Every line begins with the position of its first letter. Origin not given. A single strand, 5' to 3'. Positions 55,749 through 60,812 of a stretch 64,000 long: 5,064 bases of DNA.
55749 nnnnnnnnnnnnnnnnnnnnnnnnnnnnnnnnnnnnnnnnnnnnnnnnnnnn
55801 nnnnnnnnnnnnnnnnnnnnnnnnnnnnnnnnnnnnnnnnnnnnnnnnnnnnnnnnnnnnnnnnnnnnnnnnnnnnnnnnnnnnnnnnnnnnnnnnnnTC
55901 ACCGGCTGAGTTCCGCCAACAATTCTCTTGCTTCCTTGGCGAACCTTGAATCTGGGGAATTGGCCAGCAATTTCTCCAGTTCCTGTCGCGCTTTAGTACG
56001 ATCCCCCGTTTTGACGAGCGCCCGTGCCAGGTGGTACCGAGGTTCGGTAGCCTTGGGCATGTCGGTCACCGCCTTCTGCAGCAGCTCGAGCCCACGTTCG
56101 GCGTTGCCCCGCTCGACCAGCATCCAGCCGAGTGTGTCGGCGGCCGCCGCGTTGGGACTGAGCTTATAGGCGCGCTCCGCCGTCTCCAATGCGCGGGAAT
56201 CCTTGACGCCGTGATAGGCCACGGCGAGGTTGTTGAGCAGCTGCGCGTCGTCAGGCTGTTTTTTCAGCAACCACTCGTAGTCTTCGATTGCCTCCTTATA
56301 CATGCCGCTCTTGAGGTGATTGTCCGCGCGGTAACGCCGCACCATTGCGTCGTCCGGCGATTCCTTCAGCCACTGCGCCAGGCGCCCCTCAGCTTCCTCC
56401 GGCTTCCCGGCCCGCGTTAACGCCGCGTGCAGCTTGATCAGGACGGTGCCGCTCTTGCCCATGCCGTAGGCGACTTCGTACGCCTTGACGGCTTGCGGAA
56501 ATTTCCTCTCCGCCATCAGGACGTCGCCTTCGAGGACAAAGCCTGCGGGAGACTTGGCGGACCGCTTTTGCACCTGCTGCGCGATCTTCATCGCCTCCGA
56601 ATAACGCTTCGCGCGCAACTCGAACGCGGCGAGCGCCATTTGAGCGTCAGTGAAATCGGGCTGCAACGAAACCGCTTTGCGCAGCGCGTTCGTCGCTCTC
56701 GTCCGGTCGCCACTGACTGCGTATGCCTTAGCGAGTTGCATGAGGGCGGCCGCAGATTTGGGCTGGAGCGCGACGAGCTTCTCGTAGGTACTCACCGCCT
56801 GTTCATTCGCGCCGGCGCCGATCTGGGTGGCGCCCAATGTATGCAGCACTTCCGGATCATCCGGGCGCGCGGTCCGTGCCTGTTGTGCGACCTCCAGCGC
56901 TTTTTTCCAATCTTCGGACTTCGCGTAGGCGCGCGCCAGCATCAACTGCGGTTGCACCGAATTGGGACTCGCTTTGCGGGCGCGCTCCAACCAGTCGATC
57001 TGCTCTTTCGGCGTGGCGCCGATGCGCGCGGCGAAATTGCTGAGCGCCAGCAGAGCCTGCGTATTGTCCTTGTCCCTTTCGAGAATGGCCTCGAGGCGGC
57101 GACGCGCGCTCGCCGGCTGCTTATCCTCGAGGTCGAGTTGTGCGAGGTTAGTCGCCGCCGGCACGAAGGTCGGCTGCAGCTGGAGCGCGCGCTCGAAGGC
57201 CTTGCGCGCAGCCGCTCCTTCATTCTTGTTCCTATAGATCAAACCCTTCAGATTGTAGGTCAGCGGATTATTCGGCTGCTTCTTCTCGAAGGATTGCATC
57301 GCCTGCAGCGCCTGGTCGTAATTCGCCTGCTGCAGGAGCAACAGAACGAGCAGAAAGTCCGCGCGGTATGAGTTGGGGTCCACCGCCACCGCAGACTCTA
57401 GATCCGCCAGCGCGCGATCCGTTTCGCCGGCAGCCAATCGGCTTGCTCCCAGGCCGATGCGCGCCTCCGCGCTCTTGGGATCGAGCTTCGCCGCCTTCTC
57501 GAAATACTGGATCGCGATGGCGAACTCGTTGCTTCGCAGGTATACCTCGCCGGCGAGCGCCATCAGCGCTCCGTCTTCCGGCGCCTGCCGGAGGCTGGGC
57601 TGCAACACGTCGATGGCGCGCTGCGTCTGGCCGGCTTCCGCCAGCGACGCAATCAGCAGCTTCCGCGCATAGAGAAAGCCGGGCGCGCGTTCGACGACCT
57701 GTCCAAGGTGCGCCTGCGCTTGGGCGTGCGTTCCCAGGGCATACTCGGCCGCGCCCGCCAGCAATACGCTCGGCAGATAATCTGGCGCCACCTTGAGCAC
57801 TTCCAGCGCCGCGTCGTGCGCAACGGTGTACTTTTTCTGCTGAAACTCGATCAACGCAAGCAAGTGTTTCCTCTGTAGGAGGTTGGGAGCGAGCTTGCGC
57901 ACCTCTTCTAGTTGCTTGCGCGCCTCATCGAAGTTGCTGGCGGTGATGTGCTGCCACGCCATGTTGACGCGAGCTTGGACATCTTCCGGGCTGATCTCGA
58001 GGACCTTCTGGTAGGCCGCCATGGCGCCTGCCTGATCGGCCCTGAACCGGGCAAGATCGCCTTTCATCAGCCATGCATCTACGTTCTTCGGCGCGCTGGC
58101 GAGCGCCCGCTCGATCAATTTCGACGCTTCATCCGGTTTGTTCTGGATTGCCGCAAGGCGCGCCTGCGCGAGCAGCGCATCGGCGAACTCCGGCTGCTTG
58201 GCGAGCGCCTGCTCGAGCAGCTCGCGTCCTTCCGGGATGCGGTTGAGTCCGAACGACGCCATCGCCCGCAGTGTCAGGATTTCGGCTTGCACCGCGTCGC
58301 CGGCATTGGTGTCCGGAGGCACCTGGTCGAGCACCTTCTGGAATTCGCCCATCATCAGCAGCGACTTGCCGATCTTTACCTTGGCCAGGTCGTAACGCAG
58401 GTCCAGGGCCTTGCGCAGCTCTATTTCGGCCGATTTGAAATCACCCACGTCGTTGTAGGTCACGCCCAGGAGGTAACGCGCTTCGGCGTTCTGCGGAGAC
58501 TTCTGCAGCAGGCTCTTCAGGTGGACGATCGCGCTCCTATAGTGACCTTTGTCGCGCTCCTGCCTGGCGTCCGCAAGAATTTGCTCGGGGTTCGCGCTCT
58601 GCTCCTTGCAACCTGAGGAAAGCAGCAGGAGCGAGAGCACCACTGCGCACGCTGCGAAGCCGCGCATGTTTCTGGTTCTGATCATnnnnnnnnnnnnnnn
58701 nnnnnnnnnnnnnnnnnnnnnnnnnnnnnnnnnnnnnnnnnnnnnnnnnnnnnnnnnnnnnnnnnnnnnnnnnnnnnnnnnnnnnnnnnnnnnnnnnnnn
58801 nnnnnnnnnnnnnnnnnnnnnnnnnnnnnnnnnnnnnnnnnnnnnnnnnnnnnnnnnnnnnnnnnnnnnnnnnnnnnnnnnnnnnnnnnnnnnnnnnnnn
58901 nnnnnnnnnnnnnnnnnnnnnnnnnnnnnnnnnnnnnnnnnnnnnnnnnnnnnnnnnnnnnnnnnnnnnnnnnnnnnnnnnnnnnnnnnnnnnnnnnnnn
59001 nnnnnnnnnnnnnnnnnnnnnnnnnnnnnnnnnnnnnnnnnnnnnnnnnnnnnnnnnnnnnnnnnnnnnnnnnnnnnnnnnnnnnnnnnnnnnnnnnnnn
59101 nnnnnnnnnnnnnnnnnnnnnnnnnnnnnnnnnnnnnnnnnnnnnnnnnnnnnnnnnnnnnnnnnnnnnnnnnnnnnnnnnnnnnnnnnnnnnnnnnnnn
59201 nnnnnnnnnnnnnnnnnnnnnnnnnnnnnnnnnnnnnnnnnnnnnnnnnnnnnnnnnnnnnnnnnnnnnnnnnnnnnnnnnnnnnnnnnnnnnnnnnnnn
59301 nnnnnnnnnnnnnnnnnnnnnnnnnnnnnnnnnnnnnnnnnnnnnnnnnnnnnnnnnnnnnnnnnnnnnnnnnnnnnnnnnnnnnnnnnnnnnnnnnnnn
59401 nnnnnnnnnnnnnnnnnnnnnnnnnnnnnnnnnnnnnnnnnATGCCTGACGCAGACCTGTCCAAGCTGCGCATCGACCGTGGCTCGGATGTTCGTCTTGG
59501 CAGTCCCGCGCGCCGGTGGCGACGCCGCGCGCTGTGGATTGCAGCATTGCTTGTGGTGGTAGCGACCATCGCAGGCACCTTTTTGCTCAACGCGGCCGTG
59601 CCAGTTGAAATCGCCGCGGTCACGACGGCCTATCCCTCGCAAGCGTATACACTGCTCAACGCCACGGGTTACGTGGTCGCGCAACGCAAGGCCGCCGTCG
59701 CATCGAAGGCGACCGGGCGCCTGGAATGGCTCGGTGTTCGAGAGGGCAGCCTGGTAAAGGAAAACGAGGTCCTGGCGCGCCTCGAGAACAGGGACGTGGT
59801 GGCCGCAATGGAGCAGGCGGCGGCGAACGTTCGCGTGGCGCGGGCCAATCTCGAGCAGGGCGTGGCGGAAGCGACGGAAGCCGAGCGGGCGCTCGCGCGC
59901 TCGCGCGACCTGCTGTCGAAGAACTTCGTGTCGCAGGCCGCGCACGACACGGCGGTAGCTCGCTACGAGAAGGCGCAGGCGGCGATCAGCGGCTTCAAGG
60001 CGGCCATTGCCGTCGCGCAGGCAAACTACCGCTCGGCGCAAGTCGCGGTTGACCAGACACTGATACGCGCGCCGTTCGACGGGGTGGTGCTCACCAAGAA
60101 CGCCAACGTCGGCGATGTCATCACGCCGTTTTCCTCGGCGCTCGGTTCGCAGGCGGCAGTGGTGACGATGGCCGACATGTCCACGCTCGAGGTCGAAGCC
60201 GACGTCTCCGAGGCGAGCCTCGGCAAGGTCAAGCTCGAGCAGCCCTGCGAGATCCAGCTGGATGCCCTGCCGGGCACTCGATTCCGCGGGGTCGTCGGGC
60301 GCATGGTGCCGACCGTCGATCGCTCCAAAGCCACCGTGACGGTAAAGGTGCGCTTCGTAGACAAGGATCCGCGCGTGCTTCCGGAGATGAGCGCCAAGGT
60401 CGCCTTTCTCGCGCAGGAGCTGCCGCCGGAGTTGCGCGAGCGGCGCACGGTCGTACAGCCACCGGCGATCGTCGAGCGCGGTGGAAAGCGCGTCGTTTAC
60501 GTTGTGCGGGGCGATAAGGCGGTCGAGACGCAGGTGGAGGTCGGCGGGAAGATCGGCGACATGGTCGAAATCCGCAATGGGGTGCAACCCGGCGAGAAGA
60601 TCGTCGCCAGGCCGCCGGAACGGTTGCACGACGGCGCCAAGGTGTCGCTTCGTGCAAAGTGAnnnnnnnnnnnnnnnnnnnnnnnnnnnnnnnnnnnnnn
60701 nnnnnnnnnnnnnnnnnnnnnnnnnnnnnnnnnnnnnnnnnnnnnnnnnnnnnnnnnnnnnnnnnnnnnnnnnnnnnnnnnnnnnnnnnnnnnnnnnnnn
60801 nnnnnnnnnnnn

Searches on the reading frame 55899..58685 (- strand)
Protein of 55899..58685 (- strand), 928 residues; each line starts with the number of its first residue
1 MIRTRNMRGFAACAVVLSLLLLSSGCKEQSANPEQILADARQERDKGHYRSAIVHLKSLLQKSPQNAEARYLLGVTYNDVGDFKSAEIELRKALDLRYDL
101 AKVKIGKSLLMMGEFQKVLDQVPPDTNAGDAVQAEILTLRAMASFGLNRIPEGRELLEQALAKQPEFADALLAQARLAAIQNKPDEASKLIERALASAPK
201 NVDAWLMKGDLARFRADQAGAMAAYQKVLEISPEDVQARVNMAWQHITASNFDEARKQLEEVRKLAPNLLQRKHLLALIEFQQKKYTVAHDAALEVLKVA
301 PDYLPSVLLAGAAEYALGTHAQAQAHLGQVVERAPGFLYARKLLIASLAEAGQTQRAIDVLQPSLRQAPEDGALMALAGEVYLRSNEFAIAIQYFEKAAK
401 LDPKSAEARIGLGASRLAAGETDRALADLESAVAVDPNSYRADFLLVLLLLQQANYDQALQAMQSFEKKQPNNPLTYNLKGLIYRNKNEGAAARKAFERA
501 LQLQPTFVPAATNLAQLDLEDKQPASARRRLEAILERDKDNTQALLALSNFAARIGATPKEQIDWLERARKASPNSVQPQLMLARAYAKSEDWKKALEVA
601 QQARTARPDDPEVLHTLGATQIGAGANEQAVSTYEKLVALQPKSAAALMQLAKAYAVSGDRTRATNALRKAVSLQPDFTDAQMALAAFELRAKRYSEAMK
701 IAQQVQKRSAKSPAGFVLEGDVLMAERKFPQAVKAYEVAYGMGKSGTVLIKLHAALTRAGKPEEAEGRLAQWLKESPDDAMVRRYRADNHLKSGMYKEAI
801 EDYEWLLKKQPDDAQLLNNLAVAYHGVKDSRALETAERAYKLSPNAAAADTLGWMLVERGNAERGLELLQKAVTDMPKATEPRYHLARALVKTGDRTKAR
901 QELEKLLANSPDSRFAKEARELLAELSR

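Call 4: search_protein_families(library=pfam, proteins=[window:55899-58685:-], max_evalue=1)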
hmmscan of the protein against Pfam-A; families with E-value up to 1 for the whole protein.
window:55899-58685:- (928 aa): 49 families (the best 25 are shown)
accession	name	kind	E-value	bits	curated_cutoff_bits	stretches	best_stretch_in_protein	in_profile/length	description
PF14559.12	TPR_19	-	1e-78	260.1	25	14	856-916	1-62/68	Tetratricopeptide repeat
PF13432.12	TPR_16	-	7.6e-65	215.3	32.7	15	415-474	6-65/65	Tetratricopeptide repeat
PF13428.12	TPR_14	-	1.3e-62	202.1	23.5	17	579-618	3-42/44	Tetratricopeptide repeat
PF07719.23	TPR_2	-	1.7e-55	181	27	11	377-404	6-33/34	Tetratricopeptide repeat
PF23914.1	TPR_CcmH_CycH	-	5e-43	147.1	42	8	363-473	41-154/158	Cytochrome c-type biogenesis protein H TPR domain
PF13431.12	TPR_17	-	4.8e-41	136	24.4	8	394-426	1-33/34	Tetratricopeptide repeat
PF13414.12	TPR_11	-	6e-38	128.7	26.8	7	791-825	5-39/42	TPR repeat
PF13181.12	TPR_8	-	1.3e-35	118.9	25.7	6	476-506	3-33/34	Tetratricopeptide repeat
PF12895.13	ANAPC3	-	5.4e-34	116.8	27.2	9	387-464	4-80/82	Anaphase-promoting complex, cyclosome, subunit 3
PF00515.34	TPR_1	-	4.2e-33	112.2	27.8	6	476-507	3-34/34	Tetratricopeptide repeat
PF13371.12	TPR_9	-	6.3e-30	103.4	35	9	624-687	8-71/73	Tetratricopeptide repeat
PF13424.12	TPR_12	-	3.8e-26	91.5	30.1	8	583-641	9-75/77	Tetratricopeptide repeat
PF13174.12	TPR_6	-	8.3e-26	89.3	26.3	1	884-913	4-33/33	Tetratricopeptide repeat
PF24575.1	TPR_Slam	-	3.9e-17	63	35.2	4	37-78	51-92/104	Surface lipoprotein assembly modifier, N-terminal TPR repeats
PF25060.1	ARM_TT21_2nd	-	1.2e-14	54.9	27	3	186-279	41-132/270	Tetratricopeptide repeat protein 21 second ARM domain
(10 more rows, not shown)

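Call 5: search_protein_families(library=ncbifam, proteins=[window:55899-58685:-], max_evalue=1)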
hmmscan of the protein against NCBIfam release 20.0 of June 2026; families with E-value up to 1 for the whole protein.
window:55899-58685:- (928 aa): 42 families (the best 25 are shown)
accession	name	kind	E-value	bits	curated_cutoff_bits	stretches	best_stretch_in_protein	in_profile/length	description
TIGR02917.1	PEP_TPR_lipo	equivalog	2.3e-259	863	312.2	1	14-907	6-898/899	XrtA/PEP-CTERM system TPR-repeat protein PrsT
NF040959.1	MamA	equivalog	5.4e-64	215.4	200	8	391-515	56-180/204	magnetosome protein MamA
TIGR02521.1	type_IV_pilW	equivalog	2.2e-41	141.9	154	8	46-230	44-230/234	type IV pilus biogenesis/stability protein PilW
NF033762.1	social_mot_Tgl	equivalog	9.4e-37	126.7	225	7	350-487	43-183/252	social motility TPR repeat lipoprotein Tgl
NF052415.1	T3SS_chap_SctY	equivalog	1e-34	119.2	70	9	600-673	29-105/106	type III secretion apparatus assembly chaperone SctY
TIGR03939.1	PGA_TPR_OMP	equivalog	1.8e-33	115.7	366.65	7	163-276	390-503/800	poly-beta-1,6 N-acetyl-D-glucosamine export porin PgaA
NF008757.0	PRK11788.1-5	equivalog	2.6e-32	112.4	363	7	239-377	183-321/388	lipopolysaccharide assembly protein LapB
NF033920.0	C39_PA2778_fam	equivalog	2.9e-31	108.8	150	8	752-843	162-254/255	PA2778 family cysteine peptidase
NF008520.0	PRK11447.1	equivalog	3.4e-26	91.4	858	7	171-282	576-683/1157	cellulose synthase complex outer membrane protein BcsC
NF008756.0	PRK11788.1-4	equivalog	3.7e-26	92.1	474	6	486-604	192-309/389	lipopolysaccharide assembly protein LapB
NF033758.1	gliding_GltE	equivalog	1.1e-25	90.5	225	4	358-548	112-296/411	adventurous gliding motility TPR repeat lipoprotein GltE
NF052400.1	M48_BAM_BepA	equivalog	3.9e-24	85.3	570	5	679-828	307-457/483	beta-barrel assembly-enhancing protease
TIGR02795.1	tol_pal_ybgF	equivalog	7.5e-24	84.6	90.1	4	444-538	6-106/119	tol-pal system protein YbgF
TIGR00540.1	TPR_hemY_coli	hypoth_equivalog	9.3e-24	83.9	142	6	276-403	89-217/385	heme biosynthesis-associated TPR protein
TIGR00990.1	3a0801s09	subfamily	2.6e-21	75.9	757.25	4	248-530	276-564/615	mitochondrial import receptor subunit TOM70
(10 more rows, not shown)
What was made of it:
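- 55899..58685 (-): PrsT paralogue 4, divergent neighbour of copy B. TIGR02917, 863 bits (call 5).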

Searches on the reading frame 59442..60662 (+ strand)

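Call 38: search_protein_families(library=ncbifam, proteins=[window:59442-60662:+], max_evalue=1e-8)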
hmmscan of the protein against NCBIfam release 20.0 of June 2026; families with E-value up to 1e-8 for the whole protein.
window:59442-60662:+ (406 aa): 13 families
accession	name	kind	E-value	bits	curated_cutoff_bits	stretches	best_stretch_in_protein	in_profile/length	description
TIGR01730.1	RND_mfp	subfamily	4.3e-55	186.9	94.9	1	63-403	6-321/322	efflux RND transporter periplasmic adaptor subunit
TIGR00999.1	8a0102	subfamily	8.8e-34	116.8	319.3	1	102-391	1-266/271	CzcB/NccB family metal efflux transporter periplasmic adaptor subunit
NF008606.0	PRK11578.1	equivalog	1.2e-30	106.9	342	1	28-388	8-361/371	macrolide transporter subunit MacA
NF008589.1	PRK11556.1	equivalog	8.1e-22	77.7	391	1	51-402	55-386/392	MdtA/MuxA family multidrug efflux RND transporter periplasmic adaptor subunit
NF002939.0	PRK03598.1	equivalog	3e-18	66.1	393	1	35-295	11-287/332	secretion protein HlyD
TIGR00998.1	8a0101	subfamily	7.2e-15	54.7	390.8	1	144-288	148-281/334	EmrA/EmrK family multidrug efflux transporter periplasmic adaptor subunit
TIGR02971.1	heterocyst_DevB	subfamily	7.4e-15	55.2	129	1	169-296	168-286/327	ABC exporter membrane fusion protein, DevB family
NF045904.1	RND-peri-MexE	equivalog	1.7e-14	53.5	714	1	30-402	11-367/390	multidrug efflux RND transporter periplasmic adaptor subunit MexE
TIGR01843.1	type_I_hlyD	subfamily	3.3e-13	49.4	208.65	0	174-288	239-348/422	HlyD family type I secretion periplasmic adaptor subunit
NF007785.0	PRK10476.1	equivalog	2.5e-11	43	376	0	133-286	119-282/347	multidrug transporter subunit MdtN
NF007362.0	PRK09859.1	equivalog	1.9e-10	40.4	738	1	50-401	28-369/385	multidrug transporter subunit MdtE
NF033138.2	RND-peri-MexC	equivalog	2.1e-09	37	625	1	50-404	33-372/375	MexC family multidrug efflux RND transporter periplasmic adaptor subunit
NF045680.1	DiMtlExpIhpB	equivalog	6.7e-09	35.2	450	0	199-390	127-309/326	divalent metal ion exporter adaptor subunit IhpB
